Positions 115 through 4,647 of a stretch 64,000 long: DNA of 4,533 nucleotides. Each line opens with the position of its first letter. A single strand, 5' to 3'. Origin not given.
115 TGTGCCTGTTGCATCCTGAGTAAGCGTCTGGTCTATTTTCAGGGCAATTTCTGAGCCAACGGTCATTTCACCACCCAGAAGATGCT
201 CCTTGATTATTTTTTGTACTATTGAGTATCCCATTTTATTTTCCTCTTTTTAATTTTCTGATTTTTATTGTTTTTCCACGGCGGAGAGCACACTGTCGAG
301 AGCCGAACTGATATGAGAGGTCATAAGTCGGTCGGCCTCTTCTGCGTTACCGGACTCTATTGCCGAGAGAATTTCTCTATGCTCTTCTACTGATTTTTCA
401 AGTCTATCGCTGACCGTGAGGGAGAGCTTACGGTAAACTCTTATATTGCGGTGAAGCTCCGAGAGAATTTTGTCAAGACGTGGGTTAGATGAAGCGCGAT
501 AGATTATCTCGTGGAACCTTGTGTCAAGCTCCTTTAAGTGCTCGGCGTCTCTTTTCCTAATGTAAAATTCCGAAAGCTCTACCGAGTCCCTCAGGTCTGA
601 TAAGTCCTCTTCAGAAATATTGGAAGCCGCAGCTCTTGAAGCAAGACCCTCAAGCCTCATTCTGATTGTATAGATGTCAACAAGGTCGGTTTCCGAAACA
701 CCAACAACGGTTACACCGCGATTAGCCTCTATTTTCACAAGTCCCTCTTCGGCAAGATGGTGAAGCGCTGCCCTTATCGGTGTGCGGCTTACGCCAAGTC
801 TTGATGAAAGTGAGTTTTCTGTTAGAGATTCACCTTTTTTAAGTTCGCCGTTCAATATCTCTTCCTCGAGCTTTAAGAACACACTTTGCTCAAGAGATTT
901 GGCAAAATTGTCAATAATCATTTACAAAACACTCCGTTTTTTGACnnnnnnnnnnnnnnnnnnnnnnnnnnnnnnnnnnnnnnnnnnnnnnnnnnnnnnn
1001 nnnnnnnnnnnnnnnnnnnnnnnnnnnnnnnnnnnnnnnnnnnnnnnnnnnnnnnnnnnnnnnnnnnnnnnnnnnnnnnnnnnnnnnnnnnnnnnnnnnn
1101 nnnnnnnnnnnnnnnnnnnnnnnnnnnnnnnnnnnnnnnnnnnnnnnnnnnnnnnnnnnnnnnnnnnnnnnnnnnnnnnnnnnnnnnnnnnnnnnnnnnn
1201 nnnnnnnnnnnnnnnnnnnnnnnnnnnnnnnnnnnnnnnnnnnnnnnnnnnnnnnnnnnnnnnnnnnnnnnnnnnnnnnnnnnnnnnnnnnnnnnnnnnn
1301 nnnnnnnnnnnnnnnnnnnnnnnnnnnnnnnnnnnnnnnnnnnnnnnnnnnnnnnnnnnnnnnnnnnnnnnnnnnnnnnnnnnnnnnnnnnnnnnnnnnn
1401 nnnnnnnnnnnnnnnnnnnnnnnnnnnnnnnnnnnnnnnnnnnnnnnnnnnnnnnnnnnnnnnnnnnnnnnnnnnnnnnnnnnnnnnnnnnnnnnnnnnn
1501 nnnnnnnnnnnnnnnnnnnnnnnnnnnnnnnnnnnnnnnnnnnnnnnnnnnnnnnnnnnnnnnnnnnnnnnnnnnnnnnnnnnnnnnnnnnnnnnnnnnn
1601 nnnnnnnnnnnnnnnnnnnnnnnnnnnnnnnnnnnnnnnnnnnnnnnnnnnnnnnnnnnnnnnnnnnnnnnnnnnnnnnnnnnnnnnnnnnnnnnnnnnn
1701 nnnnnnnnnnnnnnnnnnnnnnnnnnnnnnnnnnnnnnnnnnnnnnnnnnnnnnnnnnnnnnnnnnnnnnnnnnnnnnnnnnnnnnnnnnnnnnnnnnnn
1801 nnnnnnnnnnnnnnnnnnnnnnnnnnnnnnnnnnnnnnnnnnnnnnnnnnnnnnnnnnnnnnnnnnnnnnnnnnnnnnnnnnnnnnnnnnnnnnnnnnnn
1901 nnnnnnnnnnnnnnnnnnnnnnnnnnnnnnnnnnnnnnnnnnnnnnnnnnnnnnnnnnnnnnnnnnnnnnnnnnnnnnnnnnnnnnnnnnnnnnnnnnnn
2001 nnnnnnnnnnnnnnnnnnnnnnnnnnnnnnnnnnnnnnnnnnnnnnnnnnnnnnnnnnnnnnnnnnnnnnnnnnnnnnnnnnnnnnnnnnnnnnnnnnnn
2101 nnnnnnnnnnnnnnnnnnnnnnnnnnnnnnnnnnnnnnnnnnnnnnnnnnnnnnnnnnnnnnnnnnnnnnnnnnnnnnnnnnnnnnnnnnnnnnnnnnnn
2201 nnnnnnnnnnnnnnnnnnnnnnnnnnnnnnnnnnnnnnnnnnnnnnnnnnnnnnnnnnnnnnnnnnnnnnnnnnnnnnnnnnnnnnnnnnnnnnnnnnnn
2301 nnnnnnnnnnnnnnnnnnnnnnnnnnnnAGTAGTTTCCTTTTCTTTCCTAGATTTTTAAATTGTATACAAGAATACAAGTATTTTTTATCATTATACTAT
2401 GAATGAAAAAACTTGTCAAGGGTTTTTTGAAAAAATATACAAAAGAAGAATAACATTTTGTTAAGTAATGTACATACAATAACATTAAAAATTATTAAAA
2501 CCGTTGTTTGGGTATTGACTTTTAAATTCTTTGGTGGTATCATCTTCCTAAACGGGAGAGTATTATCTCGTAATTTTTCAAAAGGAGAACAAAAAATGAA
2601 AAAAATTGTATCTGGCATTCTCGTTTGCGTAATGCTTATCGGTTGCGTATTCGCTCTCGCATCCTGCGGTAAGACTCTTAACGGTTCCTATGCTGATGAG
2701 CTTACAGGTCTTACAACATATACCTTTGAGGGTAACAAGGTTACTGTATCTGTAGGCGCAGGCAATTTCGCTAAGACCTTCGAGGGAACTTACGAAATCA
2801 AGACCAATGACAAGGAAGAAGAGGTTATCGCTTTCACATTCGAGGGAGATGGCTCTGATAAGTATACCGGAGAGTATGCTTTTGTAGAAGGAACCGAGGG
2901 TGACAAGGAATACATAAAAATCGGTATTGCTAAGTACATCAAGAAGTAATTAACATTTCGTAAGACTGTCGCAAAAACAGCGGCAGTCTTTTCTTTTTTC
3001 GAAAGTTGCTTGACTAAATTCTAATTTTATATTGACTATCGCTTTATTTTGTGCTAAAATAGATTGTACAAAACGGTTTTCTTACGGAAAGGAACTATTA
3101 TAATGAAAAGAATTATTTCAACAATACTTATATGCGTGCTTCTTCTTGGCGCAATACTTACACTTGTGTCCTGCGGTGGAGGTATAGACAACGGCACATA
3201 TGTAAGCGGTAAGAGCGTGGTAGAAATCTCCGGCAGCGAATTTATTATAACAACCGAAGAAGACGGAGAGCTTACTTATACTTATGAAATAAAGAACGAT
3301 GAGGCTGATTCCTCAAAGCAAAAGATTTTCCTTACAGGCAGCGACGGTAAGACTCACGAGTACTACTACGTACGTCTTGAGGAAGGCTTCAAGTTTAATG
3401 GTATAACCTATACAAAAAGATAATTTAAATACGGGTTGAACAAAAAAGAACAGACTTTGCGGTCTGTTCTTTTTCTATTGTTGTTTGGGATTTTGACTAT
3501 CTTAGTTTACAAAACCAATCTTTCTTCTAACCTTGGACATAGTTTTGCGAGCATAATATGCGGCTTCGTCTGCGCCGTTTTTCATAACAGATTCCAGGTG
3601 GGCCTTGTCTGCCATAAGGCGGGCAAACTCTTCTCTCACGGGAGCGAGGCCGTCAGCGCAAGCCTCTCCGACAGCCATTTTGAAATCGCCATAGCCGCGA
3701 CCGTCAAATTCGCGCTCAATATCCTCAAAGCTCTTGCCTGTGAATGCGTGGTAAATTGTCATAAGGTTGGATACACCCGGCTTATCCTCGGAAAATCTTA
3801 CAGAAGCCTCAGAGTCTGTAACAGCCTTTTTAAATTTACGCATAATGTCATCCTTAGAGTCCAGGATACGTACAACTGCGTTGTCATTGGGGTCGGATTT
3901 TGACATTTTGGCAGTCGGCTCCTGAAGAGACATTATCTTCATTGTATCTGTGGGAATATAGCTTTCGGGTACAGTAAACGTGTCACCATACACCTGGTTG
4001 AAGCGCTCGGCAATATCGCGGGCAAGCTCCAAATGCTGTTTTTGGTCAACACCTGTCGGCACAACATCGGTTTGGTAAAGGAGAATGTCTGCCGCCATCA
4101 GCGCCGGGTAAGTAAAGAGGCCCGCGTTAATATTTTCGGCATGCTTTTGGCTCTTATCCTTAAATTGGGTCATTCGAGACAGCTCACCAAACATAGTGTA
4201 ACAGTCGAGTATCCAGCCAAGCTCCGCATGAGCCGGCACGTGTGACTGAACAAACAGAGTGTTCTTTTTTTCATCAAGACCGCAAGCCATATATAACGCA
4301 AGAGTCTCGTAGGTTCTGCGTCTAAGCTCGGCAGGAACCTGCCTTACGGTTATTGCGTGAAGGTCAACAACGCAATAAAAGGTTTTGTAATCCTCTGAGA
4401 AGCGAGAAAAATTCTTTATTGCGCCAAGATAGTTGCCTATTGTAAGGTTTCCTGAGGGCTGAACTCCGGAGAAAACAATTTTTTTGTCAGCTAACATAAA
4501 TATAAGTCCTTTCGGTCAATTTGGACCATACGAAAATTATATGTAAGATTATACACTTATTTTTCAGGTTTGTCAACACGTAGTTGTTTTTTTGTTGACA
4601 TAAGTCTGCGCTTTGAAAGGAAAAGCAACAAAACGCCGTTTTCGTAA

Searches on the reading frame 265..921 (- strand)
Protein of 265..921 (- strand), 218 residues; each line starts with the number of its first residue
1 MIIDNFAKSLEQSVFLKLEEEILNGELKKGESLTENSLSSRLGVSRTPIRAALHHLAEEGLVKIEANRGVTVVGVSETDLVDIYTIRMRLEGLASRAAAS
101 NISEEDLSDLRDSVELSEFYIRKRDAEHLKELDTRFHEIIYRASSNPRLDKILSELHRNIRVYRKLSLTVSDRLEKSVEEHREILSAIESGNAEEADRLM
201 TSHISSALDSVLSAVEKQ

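Call 80: search_protein_families(library=pfam, proteins=[window:265-921:-], max_evalue=0.0001)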
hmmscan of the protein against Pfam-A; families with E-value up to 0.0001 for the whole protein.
window:265-921:- (218 aa): 3 families
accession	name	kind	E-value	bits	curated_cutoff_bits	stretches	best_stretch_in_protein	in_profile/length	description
PF07729.17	FCD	-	1.8e-31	109.6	24.3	1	82-205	1-124/125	FCD domain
PF00392.27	GntR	-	6.1e-17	61.5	27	1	12-72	3-64/64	Bacterial regulatory proteins, gntR family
PF08279.18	HTH_11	-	4.6e-05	23.7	25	0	27-70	9-52/55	HTH domain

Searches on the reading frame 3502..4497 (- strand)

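Call 80: search_protein_families(library=pfam, proteins=[window:3502-4497:-], max_evalue=0.0001)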
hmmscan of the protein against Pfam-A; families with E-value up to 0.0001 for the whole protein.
window:3502-4497:- (331 aa): 1 family
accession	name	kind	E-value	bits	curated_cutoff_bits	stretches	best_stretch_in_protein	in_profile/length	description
PF00579.31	tRNA-synt_1b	-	1.7e-73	248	21.1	1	7-280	7-287/292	tRNA synthetases class I (W and Y)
